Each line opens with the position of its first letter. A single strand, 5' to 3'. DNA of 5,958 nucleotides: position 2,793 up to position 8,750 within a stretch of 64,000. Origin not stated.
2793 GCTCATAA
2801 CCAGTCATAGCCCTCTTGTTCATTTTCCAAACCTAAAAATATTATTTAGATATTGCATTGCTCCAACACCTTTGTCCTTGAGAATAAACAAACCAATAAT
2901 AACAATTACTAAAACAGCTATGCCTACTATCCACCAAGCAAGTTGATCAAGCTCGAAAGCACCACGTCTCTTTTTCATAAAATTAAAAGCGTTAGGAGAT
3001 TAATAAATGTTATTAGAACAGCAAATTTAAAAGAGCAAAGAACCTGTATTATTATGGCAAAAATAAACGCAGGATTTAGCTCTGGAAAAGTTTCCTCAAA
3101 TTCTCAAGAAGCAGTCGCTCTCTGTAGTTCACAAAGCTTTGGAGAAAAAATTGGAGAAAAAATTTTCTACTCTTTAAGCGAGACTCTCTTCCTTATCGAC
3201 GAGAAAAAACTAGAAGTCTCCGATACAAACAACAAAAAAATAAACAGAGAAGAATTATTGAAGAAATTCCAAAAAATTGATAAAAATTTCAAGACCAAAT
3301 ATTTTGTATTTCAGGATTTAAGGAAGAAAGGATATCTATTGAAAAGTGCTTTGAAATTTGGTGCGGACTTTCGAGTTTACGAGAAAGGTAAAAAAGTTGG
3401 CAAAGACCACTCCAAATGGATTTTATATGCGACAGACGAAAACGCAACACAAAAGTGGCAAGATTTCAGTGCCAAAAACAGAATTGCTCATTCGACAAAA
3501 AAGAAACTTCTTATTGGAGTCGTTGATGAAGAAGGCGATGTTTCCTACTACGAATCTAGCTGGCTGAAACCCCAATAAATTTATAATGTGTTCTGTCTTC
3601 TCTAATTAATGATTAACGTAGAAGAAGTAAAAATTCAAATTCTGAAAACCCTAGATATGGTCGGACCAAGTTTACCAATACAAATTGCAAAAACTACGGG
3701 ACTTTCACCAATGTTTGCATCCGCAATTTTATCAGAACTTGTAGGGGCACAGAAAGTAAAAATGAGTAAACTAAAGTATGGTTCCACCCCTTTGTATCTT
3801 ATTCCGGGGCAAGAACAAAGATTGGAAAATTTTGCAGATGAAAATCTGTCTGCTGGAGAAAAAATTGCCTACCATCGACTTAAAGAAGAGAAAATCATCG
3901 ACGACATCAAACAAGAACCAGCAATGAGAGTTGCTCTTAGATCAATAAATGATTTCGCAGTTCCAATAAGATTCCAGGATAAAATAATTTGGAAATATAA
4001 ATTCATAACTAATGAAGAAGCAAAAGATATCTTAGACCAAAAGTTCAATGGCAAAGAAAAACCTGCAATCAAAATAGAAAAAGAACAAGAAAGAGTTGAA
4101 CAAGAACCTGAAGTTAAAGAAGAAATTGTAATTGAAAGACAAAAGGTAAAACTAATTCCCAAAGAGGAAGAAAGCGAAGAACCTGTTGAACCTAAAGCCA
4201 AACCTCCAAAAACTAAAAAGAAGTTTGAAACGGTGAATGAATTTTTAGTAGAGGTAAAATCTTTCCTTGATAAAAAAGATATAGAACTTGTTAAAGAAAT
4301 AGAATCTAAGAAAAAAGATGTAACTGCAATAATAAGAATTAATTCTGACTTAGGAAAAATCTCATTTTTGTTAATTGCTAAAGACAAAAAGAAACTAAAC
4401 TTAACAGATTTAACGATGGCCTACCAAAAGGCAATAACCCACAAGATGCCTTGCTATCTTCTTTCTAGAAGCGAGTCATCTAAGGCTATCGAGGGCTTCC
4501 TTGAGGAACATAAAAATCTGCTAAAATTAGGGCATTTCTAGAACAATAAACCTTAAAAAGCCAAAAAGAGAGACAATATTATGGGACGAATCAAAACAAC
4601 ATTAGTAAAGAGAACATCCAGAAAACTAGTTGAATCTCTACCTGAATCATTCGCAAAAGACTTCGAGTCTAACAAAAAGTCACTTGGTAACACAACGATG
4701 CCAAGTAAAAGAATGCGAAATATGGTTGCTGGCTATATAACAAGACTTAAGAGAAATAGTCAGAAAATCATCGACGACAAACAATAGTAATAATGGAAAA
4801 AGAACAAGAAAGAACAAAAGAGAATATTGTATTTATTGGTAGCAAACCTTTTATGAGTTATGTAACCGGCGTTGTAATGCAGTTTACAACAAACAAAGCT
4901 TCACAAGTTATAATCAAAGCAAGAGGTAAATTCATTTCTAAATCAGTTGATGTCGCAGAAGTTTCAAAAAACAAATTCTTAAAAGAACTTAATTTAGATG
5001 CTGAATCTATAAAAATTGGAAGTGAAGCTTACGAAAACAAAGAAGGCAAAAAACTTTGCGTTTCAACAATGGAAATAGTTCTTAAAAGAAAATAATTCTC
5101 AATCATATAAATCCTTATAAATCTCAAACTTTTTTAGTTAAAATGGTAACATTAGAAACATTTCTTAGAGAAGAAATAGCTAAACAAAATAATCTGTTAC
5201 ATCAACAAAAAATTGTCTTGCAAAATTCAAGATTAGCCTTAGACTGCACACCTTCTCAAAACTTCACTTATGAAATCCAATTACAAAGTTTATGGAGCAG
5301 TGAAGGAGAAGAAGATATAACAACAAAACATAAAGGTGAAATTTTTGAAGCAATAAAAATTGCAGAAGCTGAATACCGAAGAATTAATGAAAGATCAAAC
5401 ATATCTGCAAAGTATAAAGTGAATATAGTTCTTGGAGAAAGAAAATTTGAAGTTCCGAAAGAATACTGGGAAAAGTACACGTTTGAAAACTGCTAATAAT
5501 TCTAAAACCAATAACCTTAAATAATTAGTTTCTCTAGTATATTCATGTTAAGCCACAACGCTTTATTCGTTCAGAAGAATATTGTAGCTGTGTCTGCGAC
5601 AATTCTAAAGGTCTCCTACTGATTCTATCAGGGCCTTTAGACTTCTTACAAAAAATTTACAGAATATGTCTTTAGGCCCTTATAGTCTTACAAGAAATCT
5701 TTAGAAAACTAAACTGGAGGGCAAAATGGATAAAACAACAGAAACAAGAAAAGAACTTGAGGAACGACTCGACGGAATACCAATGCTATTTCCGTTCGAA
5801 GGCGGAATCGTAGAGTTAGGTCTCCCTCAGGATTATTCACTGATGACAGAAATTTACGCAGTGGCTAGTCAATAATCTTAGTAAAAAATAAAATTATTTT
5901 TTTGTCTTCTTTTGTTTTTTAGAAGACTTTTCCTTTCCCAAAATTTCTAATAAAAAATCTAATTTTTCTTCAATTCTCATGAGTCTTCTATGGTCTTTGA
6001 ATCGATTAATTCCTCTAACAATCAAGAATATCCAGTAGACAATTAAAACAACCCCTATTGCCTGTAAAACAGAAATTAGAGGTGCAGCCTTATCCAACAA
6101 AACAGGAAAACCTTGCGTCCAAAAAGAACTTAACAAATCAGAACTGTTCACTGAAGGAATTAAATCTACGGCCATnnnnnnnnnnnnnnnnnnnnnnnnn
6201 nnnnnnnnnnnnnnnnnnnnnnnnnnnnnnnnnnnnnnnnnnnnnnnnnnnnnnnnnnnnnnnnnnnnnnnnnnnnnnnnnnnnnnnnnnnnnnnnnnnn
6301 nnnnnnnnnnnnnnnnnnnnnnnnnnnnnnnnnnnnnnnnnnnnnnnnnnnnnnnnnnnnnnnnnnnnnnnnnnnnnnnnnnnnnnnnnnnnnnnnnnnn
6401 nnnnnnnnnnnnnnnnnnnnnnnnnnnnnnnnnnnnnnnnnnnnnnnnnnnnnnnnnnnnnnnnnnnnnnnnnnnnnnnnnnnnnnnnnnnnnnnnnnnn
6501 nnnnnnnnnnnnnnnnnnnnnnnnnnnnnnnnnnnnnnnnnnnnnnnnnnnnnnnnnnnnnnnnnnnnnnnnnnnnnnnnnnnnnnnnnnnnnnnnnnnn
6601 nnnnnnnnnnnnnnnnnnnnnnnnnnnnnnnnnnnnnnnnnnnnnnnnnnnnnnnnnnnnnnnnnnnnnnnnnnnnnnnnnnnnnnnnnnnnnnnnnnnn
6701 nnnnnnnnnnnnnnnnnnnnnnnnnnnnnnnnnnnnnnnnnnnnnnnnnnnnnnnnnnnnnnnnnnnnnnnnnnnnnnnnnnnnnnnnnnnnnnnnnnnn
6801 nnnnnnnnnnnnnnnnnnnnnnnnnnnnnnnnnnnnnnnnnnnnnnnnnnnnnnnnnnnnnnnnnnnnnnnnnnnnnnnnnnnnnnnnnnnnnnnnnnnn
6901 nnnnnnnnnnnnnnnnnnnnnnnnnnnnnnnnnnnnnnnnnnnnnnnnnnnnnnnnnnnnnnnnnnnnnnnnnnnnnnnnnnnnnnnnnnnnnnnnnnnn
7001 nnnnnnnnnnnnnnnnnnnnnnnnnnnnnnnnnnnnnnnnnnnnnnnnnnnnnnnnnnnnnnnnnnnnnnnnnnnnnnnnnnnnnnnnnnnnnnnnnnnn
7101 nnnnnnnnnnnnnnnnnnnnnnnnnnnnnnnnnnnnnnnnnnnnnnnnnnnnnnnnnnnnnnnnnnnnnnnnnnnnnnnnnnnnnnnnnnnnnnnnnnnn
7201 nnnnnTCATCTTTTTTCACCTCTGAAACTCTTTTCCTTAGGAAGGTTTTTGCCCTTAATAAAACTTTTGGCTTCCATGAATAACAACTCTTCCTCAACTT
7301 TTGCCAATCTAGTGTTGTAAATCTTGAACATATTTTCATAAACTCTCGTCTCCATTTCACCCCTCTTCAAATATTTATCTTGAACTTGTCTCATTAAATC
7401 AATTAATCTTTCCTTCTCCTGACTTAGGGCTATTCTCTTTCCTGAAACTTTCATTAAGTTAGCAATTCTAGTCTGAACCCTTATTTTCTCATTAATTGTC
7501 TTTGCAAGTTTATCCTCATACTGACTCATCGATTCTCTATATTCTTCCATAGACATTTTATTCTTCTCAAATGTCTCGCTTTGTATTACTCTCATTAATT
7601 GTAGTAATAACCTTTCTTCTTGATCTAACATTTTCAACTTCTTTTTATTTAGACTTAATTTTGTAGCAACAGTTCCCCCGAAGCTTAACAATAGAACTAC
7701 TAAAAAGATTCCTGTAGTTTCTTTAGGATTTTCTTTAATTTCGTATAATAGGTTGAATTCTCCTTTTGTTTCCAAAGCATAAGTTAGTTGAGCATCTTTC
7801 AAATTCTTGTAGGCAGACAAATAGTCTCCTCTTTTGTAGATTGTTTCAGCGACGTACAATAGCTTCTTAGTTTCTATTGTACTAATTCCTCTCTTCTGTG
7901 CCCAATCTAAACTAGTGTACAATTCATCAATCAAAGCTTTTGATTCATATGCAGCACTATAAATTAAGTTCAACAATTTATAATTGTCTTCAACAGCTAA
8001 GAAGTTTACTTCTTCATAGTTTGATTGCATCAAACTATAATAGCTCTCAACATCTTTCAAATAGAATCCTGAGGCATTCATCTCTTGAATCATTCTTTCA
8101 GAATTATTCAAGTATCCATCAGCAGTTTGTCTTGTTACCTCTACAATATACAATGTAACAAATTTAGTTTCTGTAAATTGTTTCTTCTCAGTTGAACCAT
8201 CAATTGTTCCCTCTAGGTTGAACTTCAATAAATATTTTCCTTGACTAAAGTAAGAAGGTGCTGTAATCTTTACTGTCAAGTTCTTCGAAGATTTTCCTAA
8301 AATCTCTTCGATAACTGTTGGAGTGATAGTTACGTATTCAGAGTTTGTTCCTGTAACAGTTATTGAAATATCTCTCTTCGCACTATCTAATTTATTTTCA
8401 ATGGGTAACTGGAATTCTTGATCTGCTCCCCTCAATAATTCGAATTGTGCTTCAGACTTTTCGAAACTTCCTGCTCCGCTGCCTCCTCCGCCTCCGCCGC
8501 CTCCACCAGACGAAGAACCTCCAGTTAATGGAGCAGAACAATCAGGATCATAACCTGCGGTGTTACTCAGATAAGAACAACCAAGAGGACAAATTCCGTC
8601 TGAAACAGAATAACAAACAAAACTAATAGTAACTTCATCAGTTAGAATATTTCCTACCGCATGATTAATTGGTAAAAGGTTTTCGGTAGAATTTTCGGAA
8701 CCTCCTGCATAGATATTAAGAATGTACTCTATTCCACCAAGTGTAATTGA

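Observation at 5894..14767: Operon: 44-aa RHH protein translationally coupled to a 2476-aa six-LamG adhesin, followed by two coupled membrane partners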

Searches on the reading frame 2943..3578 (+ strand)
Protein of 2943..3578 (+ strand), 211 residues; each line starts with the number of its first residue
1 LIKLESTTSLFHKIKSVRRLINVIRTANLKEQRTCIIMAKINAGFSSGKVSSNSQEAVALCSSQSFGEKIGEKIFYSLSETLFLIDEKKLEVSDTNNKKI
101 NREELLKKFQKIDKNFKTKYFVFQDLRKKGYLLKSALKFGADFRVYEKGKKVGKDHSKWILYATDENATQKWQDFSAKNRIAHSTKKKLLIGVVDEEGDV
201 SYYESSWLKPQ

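Call 11: search_protein_families(library=pfam, proteins=[window:2943-3578:+], max_evalue=0.001)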
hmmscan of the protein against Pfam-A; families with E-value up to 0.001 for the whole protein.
window:2943-3578:+ (211 aa): 2 families
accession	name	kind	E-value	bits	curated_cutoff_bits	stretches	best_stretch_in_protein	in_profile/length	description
PF01974.23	tRNA_int_endo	-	3.6e-25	88.3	27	1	116-202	1-85/85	tRNA intron endonuclease, catalytic C-terminal domain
PF02778.19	tRNA_int_endo_N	-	3.7e-09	36.4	21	1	45-106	5-67/67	tRNA intron endonuclease, N-terminal domain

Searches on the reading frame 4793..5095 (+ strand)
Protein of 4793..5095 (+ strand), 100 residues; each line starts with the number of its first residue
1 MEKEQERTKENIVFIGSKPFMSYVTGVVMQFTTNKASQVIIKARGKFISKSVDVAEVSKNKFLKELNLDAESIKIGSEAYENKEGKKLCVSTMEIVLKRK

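Call 11: search_protein_families(library=pfam, proteins=[window:4793-5095:+], max_evalue=0.001)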
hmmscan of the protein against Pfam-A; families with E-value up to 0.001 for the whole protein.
window:4793-5095:+ (100 aa): 1 family
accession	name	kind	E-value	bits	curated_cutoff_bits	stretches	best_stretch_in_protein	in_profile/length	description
PF01918.27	Alba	-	6.2e-14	52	25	1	11-66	1-56/66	Alba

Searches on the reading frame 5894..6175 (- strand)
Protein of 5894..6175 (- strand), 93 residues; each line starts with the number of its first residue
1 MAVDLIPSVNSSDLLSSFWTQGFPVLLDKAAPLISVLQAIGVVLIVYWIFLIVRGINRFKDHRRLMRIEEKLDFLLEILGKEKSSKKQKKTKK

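Call 7: search_protein_families(library=pfam, proteins=[window:5894-6175:-], max_evalue=0.01)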
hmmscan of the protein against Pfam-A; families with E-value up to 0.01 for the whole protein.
window:5894-6175:- (93 aa): 0 families

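Call 13: search_protein_families(library=pfam, proteins=[window:5894-6175:-], max_evalue=10)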
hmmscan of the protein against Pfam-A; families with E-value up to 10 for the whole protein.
window:5894-6175:- (93 aa): 0 families

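Call 50: search_protein_families(library=ncbifam, proteins=[window:5894-6175:-], max_evalue=0.01)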
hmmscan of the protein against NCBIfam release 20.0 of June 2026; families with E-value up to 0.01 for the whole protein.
window:5894-6175:- (93 aa): 0 families

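Call 88: search_protein_families(library=padloc, proteins=[window:5894-6175:-], max_evalue=0.01)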
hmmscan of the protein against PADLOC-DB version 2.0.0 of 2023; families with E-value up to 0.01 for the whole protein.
window:5894-6175:- (93 aa): 0 families

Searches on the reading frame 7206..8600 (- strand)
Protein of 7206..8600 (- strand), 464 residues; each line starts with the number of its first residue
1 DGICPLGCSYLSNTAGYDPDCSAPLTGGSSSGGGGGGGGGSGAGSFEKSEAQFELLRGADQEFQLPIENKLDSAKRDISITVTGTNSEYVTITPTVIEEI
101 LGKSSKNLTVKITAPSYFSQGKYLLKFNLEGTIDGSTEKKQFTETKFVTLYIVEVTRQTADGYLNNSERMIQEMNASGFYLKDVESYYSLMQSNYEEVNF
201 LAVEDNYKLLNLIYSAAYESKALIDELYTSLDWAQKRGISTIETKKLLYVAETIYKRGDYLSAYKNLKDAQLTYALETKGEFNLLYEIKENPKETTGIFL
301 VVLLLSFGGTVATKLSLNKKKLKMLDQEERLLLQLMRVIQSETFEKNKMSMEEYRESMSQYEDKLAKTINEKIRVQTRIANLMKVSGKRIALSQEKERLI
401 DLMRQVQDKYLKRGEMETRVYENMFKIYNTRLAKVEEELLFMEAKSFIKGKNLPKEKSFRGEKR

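Call 13: search_protein_families(library=pfam, proteins=[window:7206-8600:-], max_evalue=10)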
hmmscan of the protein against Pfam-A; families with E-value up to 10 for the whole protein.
window:7206-8600:- (464 aa): 2 families
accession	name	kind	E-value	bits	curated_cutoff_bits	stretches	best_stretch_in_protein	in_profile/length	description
PF11817.14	Foie-gras_1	-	0.016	15.4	23.3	1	189-277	131-221/257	Foie gras liver health family 1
PF10633.15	NPCBM_assoc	-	0.13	12.9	24.4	1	57-129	3-75/78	NPCBM-associated, NEW3 domain of alpha-galactosidase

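Call 24: find_homologous_proteins(query=window:7209-8489:-, max_evalue=0.001)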
Query window:7209-8489:- (427 aa): 33 proteins with E <= 0.001 among 6761 candidates.
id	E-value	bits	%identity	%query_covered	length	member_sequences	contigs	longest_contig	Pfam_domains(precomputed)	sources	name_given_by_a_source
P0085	6.8e-172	590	79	83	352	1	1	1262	-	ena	-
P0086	2.7e-122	427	69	68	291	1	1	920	-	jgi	-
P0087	4.3e-120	419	52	93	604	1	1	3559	-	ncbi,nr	ncbi:MAG TPA: hypothetical protein ENI61_05450 [Ignavibacteria bacterium]|nr:hypothetical protein [I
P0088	2.9e-117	410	50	95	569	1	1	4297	-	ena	-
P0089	9.1e-117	409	49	93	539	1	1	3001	PF13948.12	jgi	jgi:cysteine-rich repeat protein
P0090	1.2e-113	398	50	95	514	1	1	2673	-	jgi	jgi:tetratricopeptide (TPR) repeat protein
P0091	4.0e-112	393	52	90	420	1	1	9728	-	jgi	-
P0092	2.0e-109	384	51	87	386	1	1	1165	-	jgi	-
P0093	1.9e-107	378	47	94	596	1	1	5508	-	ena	-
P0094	1.2e-106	375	46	94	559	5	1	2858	-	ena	-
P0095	2.4e-106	374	46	94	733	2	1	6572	-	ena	-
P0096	2.4e-102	361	43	98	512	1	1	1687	-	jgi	jgi:hypothetical protein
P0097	1.5e-101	358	45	97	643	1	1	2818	-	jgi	jgi:hypothetical protein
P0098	2.3e-97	345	44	97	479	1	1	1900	-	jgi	jgi:hypothetical protein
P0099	6.6e-97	343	46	88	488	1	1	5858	-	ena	-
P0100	1.9e-96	342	43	95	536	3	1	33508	-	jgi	jgi:hypothetical protein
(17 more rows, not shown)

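Call 25: find_encoding_contigs(protein=P0100, flank=10000, max_places=2)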
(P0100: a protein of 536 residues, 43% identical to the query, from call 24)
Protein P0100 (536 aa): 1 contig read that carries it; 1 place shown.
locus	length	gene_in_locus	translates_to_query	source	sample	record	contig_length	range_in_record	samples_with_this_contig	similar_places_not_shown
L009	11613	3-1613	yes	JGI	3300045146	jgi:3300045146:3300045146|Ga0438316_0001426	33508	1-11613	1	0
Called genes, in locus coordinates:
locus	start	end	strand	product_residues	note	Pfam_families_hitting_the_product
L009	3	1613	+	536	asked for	?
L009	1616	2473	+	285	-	-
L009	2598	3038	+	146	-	-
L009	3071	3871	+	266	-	PF13481:AAA_25, PF03796:DnaB_C (weak), PF06745:ATPase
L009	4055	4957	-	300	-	PF01048:PNP_UDP_1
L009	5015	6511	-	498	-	PF00587:tRNA-synt_2b, PF03129:HGTP_anticodon, PF09180:ProRS-C_1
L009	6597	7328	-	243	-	PF01411:tRNA-synt_2c, PF07973:tRNA_SAD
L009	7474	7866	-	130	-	-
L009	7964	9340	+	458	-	PF01558:POR, PF01855:POR_N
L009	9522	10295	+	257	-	PF02775:TPP_enzyme_C, PF12367:PFO_beta_C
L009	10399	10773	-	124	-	PF04266:ASCH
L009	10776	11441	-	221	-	PF13489:Methyltransf_23, PF01209:Ubie_methyltran, PF03848:TehB, PF05175:MTS, PF13649:Methyltransf_25, PF13847:Methyltransf_31, PF08241:Methyltransf_11, PF08242:Methyltransf_12, +1 more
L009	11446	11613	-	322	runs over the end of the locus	PF01135:PCMT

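Call 26: find_encoding_contigs(protein=P0095, flank=10000, max_places=2)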
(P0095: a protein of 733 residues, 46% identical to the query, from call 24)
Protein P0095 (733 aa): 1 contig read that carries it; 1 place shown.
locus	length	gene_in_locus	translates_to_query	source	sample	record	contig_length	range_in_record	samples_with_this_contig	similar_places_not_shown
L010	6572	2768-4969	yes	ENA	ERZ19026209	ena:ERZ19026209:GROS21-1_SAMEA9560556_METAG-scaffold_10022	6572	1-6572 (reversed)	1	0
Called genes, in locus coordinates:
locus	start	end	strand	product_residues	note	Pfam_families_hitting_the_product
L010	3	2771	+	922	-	?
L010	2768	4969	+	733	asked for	-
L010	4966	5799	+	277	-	-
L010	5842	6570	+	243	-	?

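Call 50: search_protein_families(library=ncbifam, proteins=[window:7206-8600:-], max_evalue=0.01)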
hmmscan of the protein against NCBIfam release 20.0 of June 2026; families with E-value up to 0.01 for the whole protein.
window:7206-8600:- (464 aa): 0 families

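Call 88: search_protein_families(library=padloc, proteins=[window:7206-8600:-], max_evalue=0.01)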
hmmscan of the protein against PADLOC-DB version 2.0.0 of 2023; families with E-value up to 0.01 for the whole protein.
window:7206-8600:- (464 aa): 2 families
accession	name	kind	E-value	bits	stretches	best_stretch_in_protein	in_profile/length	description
PDLC04164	AriA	-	0.0003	18.4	1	328-416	90-177/253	-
PDLC00720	Effector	-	0.0029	14.8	0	367-429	234-296/322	4TM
